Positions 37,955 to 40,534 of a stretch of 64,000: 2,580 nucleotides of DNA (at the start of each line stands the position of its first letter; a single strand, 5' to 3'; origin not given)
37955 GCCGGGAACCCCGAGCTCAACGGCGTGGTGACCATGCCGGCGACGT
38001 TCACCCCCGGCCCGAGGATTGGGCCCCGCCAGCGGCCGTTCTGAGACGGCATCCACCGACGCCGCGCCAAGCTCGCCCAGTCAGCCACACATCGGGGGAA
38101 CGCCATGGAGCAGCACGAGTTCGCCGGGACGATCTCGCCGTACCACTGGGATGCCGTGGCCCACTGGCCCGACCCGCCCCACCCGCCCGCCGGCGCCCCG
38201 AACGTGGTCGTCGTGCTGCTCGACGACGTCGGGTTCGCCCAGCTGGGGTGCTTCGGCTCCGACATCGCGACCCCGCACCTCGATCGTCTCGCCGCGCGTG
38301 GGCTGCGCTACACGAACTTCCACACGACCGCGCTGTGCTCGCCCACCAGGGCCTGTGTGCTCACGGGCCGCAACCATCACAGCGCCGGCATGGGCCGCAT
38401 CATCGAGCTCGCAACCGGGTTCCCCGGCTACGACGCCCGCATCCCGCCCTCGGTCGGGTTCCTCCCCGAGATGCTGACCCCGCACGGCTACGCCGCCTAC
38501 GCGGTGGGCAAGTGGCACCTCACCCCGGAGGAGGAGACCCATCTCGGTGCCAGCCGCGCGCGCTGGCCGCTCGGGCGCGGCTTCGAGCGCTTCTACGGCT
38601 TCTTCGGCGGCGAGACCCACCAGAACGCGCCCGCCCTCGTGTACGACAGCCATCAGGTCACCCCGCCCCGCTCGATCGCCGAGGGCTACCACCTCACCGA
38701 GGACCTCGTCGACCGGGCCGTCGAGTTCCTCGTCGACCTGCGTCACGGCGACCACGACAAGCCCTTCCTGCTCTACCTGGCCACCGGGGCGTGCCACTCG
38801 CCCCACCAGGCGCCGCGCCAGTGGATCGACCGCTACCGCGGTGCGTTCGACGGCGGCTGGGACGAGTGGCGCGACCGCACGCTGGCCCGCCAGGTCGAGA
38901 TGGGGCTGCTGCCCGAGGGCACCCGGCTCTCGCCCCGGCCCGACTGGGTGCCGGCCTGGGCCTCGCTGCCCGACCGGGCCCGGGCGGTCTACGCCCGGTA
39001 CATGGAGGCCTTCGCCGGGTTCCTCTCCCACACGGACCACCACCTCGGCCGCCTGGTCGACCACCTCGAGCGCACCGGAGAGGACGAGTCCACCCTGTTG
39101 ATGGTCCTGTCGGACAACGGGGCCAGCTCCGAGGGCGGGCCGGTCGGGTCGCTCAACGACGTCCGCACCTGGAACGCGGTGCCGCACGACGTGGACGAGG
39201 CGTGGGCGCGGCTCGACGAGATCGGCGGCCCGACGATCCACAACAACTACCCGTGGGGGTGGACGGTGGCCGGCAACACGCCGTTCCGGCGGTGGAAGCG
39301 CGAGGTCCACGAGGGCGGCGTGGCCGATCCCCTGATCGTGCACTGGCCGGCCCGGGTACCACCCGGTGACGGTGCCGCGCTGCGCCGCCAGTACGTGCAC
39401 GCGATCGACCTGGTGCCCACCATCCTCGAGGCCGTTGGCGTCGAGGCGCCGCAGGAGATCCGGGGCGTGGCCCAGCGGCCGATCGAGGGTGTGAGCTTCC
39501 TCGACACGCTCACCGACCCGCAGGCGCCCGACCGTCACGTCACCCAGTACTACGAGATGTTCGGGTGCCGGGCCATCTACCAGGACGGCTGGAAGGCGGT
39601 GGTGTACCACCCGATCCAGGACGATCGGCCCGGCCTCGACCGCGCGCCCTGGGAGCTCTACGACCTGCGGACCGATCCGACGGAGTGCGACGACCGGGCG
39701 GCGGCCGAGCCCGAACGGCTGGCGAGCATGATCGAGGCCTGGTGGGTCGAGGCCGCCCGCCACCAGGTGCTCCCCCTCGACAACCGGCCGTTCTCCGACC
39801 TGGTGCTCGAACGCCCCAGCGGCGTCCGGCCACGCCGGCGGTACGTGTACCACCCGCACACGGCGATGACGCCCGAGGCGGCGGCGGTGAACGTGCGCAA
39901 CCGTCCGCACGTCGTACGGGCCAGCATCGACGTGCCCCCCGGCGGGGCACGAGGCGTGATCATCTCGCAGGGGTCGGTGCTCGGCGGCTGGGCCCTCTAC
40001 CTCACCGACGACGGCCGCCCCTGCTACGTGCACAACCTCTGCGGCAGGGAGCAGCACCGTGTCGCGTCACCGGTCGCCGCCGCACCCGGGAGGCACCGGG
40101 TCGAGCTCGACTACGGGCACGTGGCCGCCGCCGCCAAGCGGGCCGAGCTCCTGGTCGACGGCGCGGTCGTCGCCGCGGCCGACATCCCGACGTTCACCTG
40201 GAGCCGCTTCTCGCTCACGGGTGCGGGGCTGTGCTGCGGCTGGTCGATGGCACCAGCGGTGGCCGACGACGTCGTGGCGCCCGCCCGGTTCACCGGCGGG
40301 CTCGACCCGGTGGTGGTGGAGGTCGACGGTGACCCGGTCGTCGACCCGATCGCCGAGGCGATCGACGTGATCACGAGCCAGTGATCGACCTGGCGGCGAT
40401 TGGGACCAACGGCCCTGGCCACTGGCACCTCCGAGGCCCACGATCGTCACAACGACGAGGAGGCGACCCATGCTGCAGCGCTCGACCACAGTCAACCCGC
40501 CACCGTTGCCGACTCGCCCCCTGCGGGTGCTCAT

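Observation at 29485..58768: Nine copies of one 16-bp palindromic box mark every promoter region of a 30-kb catabolic block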

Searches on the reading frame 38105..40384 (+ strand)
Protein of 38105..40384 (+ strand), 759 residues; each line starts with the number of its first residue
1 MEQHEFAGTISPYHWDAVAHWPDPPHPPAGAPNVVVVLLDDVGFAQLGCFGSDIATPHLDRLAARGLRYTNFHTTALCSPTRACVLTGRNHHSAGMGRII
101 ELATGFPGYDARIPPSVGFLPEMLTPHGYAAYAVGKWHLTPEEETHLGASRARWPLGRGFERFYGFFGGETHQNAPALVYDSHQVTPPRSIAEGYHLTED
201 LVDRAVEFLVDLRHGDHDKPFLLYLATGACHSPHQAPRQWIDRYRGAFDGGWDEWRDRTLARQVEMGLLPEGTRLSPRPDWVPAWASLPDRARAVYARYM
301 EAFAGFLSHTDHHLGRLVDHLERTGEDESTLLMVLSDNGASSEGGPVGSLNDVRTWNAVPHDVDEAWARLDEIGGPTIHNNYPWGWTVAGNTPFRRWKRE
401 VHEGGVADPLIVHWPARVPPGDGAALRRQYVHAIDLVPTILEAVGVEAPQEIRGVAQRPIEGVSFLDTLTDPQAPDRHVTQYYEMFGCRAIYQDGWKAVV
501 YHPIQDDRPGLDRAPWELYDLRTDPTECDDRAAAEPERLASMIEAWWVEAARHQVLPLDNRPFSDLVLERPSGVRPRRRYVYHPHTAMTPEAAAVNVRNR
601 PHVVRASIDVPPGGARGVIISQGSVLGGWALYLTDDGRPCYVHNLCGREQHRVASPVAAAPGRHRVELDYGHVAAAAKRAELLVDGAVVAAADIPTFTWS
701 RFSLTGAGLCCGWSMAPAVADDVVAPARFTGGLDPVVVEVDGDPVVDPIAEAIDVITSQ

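Call 10: search_protein_families(library=pfam, proteins=[window:38105-40384:+])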
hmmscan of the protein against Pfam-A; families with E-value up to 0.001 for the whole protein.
window:38105-40384:+ (759 aa): 3 families
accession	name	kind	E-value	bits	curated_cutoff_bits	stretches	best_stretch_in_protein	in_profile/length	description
PF00884.28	Sulfatase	-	8.5e-64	216.2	25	1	32-446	1-301/301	Sulfatase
PF16347.10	SGSH_C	-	8.5e-12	45.9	29.3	1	398-530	8-130/154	N-sulphoglucosamine sulphohydrolase, C-terminal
PF01663.27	Phosphodiest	-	2.6e-07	31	23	1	243-343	129-224/342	Type I phosphodiesterase / nucleotide pyrophosphatase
